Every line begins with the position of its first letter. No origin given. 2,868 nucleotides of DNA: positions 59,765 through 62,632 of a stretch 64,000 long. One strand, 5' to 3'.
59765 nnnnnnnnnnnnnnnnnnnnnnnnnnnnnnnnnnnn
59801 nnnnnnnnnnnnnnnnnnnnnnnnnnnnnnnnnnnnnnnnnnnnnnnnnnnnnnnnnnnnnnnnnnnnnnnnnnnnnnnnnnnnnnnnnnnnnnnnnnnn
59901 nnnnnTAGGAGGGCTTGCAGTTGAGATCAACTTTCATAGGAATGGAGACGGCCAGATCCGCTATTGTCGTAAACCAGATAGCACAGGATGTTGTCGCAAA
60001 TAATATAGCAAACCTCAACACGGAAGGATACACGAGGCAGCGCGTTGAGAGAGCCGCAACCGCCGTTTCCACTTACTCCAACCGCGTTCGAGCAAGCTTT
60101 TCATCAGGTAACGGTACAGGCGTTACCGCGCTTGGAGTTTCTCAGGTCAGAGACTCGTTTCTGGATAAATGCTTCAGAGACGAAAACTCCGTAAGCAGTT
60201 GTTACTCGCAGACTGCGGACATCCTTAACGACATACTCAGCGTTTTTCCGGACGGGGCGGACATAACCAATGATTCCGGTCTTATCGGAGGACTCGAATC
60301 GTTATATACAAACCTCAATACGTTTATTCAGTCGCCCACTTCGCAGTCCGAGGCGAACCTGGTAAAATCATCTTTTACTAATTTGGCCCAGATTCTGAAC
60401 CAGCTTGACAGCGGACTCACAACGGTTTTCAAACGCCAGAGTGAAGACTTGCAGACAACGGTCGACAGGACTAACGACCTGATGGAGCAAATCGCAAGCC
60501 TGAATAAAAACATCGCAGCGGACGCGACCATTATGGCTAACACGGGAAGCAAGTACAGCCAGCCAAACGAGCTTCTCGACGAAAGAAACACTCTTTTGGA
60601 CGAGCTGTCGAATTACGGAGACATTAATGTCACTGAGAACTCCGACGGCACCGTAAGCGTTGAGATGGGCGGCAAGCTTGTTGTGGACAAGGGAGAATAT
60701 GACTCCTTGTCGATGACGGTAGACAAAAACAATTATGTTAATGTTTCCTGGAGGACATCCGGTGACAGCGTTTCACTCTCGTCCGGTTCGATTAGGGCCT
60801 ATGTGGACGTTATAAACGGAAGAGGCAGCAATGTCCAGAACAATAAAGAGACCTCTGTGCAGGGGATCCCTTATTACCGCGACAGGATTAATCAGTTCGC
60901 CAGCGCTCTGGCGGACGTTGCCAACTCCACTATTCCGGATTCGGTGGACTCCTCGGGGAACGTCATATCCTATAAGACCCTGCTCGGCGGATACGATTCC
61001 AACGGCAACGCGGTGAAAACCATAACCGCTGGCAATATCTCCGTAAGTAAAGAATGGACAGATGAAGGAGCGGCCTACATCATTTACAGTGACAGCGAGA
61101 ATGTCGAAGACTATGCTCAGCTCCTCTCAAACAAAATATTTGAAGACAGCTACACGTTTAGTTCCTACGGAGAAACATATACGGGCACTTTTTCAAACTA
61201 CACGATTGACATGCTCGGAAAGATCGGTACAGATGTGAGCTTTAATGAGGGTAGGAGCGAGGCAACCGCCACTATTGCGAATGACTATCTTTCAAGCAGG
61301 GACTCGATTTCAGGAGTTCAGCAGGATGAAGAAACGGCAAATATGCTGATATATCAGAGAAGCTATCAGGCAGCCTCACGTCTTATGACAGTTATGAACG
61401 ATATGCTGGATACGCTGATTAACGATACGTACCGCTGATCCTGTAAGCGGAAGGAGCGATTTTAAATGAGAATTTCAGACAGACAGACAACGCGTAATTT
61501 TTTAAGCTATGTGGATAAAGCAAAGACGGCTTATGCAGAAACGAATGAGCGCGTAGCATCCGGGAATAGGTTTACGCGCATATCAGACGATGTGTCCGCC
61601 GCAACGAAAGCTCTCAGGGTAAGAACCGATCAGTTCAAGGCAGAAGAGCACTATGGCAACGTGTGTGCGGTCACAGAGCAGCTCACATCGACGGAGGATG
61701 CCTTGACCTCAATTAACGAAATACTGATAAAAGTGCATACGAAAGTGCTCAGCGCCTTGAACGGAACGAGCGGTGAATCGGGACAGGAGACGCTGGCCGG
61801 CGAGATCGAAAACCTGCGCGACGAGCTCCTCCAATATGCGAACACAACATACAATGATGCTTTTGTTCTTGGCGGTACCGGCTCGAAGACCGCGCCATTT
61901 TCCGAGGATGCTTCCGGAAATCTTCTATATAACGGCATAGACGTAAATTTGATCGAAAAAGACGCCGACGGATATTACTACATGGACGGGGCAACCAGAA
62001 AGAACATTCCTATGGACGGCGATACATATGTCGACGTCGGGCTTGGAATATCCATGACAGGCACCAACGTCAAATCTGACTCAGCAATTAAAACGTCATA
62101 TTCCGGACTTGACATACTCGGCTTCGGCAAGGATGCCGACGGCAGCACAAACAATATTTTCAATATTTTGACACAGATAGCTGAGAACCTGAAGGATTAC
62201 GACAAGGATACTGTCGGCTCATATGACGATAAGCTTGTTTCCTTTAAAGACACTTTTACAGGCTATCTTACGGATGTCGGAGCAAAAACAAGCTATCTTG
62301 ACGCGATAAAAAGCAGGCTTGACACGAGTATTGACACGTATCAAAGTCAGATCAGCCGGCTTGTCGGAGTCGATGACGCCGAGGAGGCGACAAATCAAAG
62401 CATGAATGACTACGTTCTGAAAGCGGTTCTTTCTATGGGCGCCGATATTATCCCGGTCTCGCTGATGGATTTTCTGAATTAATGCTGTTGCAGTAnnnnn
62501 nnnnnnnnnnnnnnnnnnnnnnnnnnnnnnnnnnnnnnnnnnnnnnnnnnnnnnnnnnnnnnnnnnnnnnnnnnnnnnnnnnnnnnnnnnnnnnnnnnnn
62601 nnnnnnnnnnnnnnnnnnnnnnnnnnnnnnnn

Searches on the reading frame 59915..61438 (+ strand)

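Call 14: search_protein_families(library=pfam, proteins=[window:59915-61438:+], max_evalue=0.001)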
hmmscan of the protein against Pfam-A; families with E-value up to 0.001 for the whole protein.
window:59915-61438:+ (507 aa): 3 families
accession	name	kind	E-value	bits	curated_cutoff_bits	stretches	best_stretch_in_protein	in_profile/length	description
PF22638.1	FlgK_D1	-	1.4e-32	113.6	28.6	1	119-349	11-227/233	Flagellar hook-associated protein FlgK helical domain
PF06429.18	Flg_bbr_C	-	4.3e-10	39.4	23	1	465-503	7-45/46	Flagellar basal body rod FlgEFG protein C-terminal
PF00460.25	Flg_bb_rod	-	2.3e-09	37.4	20.7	1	10-40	1-31/31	Flagella basal body rod protein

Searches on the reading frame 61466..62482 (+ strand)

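Call 14: search_protein_families(library=pfam, proteins=[window:61466-62482:+], max_evalue=0.001)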
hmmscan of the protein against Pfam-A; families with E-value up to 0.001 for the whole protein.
window:61466-62482:+ (338 aa): 1 family
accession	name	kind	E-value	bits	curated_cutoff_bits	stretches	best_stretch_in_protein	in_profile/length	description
PF00669.25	Flagellin_N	-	4.1e-15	56.5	26.6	1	4-138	2-137/139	Bacterial flagellin N-terminal helical region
